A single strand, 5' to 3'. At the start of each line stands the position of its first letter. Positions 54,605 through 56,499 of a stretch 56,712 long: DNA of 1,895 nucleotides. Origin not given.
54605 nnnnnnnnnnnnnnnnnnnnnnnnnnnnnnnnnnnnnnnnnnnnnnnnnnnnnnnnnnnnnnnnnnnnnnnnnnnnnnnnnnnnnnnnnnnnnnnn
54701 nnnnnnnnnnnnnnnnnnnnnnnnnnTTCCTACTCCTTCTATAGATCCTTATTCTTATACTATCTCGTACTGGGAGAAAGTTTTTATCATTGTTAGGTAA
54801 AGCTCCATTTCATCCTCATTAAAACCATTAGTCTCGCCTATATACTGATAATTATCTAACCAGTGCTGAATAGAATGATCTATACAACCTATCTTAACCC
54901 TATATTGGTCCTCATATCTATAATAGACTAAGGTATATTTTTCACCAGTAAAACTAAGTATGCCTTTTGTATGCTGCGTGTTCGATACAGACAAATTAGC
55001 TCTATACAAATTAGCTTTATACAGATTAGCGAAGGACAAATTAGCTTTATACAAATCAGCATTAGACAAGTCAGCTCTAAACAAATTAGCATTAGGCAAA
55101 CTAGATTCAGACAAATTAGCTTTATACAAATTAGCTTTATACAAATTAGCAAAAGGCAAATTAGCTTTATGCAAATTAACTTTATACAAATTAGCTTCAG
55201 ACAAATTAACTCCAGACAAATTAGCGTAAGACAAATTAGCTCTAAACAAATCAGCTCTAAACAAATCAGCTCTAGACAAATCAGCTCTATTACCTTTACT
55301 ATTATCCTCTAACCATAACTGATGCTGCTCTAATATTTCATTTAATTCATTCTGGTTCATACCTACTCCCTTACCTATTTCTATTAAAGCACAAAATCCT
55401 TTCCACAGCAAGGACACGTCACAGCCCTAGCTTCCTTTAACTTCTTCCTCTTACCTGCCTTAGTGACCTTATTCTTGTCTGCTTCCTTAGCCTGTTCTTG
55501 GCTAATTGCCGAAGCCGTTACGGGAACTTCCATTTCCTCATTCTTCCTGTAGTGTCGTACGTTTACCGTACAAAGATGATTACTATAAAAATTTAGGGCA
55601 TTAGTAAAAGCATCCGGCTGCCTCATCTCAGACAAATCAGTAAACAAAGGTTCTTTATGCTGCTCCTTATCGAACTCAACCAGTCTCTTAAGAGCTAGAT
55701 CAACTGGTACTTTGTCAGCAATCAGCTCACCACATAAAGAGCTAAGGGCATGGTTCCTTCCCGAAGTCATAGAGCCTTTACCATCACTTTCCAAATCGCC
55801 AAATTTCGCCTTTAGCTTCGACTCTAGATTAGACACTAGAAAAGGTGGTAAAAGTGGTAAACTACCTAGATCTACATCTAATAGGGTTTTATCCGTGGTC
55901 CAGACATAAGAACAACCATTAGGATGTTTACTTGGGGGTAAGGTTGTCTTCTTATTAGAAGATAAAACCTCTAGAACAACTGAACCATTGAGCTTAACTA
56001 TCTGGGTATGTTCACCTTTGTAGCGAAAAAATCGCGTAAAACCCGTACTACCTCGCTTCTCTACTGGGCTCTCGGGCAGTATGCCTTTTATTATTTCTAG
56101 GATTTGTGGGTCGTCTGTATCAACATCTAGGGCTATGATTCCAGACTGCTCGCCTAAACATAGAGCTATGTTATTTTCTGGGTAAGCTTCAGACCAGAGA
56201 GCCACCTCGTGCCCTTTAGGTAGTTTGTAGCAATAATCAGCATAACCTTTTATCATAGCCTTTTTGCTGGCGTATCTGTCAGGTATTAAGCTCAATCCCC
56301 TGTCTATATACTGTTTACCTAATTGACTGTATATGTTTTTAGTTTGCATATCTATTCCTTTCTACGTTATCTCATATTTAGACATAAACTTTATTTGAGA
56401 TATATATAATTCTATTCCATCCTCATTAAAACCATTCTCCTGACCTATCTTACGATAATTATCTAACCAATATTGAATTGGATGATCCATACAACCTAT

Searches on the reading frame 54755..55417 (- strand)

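Call 88: search_protein_families(library=pfam, proteins=[window:54755-55417:-], max_evalue=0.001)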
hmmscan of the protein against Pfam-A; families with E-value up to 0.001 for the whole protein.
window:54755-55417:- (220 aa): 2 families
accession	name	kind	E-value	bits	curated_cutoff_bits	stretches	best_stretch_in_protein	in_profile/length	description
PF00805.28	Pentapeptide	-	1.1e-32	111.6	20.2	4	55-87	1-33/40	Pentapeptide repeats (8 copies)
PF13599.13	Pentapeptide_4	-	4.3e-10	39.9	38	2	43-112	9-78/78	Pentapeptide repeat region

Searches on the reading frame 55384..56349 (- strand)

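Call 88: search_protein_families(library=pfam, proteins=[window:55384-56349:-], max_evalue=0.001)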
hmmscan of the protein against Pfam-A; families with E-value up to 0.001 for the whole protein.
window:55384-56349:- (321 aa): 1 family
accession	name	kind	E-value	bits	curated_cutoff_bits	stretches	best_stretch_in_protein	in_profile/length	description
PF09250.16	Prim-Pol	-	9.1e-13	49.4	22.8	1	13-161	3-152/158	Bifunctional DNA primase/polymerase, N-terminal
